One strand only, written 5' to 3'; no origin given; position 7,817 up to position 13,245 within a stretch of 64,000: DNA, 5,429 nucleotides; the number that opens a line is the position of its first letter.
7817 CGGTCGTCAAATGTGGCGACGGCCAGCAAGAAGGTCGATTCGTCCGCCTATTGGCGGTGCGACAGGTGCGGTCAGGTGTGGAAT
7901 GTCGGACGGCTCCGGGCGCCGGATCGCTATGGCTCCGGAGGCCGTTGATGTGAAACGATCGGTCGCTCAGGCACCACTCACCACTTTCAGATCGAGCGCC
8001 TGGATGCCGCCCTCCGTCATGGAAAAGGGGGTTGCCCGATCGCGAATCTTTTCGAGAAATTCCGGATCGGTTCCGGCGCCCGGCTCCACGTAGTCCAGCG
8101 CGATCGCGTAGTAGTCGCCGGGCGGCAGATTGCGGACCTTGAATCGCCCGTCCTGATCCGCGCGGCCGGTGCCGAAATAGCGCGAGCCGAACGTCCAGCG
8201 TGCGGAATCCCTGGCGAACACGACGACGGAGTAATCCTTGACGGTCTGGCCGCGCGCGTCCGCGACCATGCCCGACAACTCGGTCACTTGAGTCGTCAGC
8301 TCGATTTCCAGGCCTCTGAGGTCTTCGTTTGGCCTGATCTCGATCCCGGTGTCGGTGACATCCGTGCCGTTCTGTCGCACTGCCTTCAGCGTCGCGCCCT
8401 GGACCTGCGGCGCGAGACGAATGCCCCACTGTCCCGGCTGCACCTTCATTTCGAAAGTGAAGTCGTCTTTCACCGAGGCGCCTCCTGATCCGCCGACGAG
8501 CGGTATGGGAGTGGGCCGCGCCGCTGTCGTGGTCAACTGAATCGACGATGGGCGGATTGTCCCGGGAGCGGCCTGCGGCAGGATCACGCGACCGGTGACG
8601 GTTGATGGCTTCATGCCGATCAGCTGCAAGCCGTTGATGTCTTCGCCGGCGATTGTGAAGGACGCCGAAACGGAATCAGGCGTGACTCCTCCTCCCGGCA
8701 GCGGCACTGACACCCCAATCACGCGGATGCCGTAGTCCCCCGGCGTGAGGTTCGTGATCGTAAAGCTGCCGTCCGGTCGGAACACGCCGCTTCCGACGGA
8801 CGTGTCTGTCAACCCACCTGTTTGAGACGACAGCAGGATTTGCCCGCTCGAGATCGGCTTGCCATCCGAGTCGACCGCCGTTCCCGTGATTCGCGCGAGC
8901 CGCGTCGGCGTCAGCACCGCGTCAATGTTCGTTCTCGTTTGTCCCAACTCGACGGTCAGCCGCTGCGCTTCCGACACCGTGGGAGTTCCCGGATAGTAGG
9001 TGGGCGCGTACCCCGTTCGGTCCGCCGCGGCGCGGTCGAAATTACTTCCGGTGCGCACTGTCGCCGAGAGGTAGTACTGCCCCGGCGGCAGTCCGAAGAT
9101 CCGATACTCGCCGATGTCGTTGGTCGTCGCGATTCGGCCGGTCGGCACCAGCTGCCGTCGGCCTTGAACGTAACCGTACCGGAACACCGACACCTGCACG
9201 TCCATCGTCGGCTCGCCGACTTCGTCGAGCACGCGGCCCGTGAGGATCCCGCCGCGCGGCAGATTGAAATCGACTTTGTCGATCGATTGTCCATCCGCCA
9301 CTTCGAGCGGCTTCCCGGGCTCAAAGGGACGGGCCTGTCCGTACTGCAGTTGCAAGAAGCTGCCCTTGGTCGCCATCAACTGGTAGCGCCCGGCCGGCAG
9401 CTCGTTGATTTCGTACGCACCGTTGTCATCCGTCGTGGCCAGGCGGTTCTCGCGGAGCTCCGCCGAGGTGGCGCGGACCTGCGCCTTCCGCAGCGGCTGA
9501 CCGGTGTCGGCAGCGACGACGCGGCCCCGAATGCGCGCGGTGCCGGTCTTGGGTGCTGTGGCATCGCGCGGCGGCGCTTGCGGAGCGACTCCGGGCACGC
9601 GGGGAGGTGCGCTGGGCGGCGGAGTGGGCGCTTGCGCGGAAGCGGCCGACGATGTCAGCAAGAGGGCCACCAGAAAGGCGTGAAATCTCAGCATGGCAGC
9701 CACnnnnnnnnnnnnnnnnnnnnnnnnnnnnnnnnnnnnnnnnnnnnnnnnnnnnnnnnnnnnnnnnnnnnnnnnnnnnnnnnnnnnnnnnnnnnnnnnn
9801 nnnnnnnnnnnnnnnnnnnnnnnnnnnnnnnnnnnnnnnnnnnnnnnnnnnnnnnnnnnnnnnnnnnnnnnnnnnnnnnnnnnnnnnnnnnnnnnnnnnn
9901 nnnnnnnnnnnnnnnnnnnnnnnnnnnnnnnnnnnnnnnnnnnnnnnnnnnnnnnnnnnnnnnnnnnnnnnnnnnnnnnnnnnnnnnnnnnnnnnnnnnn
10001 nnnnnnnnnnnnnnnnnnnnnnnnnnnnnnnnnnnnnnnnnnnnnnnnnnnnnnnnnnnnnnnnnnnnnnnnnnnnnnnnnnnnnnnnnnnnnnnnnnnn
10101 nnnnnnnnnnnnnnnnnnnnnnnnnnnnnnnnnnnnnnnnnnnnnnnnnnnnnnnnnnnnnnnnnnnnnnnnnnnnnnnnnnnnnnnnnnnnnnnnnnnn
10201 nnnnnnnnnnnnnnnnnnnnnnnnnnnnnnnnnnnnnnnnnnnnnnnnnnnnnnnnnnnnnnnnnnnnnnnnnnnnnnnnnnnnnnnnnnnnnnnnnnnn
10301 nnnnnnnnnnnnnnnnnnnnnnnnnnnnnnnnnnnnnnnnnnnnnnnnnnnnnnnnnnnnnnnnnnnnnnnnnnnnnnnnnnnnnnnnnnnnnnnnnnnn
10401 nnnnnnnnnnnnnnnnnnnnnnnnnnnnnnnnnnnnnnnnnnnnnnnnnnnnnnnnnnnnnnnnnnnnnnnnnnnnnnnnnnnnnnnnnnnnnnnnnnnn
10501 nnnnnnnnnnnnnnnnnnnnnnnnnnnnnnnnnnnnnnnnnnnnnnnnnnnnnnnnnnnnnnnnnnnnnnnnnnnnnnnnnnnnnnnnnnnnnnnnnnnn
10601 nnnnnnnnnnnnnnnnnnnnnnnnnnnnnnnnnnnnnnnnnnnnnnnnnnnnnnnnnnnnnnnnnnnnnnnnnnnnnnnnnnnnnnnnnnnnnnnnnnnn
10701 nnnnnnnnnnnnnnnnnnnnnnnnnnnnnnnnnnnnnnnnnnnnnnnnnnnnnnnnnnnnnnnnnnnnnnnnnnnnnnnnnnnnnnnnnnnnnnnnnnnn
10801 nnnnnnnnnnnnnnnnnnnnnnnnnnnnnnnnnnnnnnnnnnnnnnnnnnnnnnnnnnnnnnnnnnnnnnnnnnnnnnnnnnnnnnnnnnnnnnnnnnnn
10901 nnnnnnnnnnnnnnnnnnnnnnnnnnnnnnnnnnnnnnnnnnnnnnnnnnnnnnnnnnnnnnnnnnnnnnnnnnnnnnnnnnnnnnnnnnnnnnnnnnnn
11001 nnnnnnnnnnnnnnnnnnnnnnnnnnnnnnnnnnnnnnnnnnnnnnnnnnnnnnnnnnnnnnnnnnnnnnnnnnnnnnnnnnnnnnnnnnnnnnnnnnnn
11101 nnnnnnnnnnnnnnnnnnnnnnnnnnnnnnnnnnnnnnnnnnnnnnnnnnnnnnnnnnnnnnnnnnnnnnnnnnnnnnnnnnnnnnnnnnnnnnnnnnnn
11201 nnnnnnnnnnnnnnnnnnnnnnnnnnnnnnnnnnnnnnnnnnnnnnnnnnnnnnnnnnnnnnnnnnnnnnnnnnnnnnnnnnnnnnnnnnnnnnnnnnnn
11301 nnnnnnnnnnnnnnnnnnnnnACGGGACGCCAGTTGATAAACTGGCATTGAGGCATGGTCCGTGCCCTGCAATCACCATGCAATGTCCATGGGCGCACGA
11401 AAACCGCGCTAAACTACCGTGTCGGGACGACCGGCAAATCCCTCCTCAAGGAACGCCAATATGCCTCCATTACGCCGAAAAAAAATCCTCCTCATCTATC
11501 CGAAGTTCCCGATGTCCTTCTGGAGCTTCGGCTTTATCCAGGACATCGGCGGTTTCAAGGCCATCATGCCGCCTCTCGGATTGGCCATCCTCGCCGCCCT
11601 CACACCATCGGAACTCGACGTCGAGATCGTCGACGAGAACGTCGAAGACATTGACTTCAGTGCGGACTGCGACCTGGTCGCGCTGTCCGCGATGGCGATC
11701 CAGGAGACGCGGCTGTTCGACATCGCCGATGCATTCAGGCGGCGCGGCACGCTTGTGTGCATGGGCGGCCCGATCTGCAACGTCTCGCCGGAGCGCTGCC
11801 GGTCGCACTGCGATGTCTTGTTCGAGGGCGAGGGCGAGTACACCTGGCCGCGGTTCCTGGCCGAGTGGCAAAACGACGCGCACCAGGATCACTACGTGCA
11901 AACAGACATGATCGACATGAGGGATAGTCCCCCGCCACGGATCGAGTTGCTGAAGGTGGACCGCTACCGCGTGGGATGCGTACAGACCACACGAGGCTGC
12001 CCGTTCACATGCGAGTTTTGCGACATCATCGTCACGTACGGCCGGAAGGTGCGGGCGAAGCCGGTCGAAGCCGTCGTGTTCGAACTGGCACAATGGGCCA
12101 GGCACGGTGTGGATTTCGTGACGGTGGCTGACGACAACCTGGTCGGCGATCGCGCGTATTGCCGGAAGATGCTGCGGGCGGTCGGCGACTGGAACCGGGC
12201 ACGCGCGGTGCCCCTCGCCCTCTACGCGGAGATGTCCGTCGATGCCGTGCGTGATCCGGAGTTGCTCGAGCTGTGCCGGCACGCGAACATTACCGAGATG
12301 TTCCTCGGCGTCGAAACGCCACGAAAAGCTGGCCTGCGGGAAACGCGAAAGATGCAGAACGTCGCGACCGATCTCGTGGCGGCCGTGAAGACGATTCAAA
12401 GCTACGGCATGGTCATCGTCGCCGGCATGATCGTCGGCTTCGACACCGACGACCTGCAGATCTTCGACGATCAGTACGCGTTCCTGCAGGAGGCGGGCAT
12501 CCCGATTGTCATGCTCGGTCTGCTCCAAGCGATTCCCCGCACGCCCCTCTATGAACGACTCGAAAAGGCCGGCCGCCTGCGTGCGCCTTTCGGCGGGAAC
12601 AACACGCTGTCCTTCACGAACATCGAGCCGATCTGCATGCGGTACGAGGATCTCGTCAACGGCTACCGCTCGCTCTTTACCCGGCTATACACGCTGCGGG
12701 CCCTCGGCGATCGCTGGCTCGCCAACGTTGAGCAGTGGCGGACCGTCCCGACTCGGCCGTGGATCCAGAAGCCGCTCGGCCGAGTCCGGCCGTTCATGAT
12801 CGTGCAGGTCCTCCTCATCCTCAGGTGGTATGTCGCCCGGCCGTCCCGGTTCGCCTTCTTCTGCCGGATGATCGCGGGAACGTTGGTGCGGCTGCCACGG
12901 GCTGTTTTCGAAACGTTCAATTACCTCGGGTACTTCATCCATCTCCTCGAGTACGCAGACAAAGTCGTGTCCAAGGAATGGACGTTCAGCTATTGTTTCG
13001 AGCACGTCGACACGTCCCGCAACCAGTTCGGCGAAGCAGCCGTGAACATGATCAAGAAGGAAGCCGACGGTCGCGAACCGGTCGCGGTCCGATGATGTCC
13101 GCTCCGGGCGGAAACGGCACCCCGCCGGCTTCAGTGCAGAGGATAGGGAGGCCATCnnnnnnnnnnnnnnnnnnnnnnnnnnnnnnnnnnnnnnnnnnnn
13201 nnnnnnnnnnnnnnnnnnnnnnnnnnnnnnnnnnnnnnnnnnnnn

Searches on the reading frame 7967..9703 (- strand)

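Call 70: search_protein_families(library=pfam, proteins=[window:7967-9703:-], max_evalue=0.001)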
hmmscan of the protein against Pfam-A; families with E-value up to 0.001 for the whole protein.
window:7967-9703:- (578 aa): 10 families
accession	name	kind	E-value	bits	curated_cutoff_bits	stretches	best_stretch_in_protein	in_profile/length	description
PF13620.12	CarboxypepD_reg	-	1.4e-34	118.7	32.3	4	58-140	2-74/82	Carboxypeptidase regulatory-like domain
PF13715.12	CarbopepD_reg_2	-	8.2e-13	48.6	32.2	1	58-111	1-50/88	CarboxypepD_reg-like domain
PF17802.7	SpaA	-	2.1e-11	44.3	23.1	0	64-110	9-57/91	Prealbumin-like fold domain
PF17210.9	SdrD_B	-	8.2e-11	42.5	29.7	0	72-114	25-67/112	SdrD B-like domain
PF10670.15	DUF4198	-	1.5e-07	32.2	34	0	67-111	156-205/209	Domain of unknown function (DUF4198)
PF07495.19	Y_Y_Y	-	4.2e-07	30.2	26.6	0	313-328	29-44/65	Y_Y_Y domain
PF09430.16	EMC7_beta-sandw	-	3.2e-06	27.8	26.6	0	302-328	17-45/122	ER membrane protein complex subunit 7, beta-sandwich domain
PF14686.12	fn3_3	-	5.9e-06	26.4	24.4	0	89-114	29-54/75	Polysaccharide lyase family 4, domain II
PF02369.22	Big_1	-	1.5e-05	25.5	34.9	0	270-326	19-76/93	Bacterial Ig-like domain (group 1)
PF00775.27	Dioxygenase_C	-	2.1e-05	24.5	27.3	0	153-223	31-109/182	Dioxygenase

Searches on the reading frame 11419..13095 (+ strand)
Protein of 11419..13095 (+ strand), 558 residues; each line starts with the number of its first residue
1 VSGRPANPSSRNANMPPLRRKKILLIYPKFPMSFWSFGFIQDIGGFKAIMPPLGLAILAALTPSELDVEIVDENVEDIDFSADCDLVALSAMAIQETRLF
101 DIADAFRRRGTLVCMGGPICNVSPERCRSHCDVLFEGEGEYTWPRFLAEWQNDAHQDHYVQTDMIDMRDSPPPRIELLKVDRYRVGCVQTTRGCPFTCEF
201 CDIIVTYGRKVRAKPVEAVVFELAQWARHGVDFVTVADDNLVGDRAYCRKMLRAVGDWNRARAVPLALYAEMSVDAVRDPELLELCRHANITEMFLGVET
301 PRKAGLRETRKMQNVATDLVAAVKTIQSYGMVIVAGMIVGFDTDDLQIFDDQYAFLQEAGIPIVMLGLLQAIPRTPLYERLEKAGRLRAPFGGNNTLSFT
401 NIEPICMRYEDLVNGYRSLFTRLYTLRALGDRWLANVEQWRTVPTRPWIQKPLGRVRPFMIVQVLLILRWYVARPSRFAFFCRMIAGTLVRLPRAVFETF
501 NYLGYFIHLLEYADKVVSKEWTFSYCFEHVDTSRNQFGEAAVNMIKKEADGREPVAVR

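Call 34: search_protein_families(library=pfam, proteins=[window:11419-13095:+], max_evalue=0.001)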
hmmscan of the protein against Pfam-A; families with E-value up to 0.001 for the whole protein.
window:11419-13095:+ (558 aa): 3 families
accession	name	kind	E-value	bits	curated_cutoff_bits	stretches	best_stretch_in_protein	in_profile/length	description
PF13282.11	DUF4070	-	6.6e-17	62.3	22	1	375-519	1-141/144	Domain of unknown function (DUF4070)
PF04055.27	Radical_SAM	-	1.2e-10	42.2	29.5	1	189-346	2-156/166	Radical SAM superfamily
PF02310.24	B12-binding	-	1.4e-08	35.1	32.1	1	47-144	9-118/121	B12 binding domain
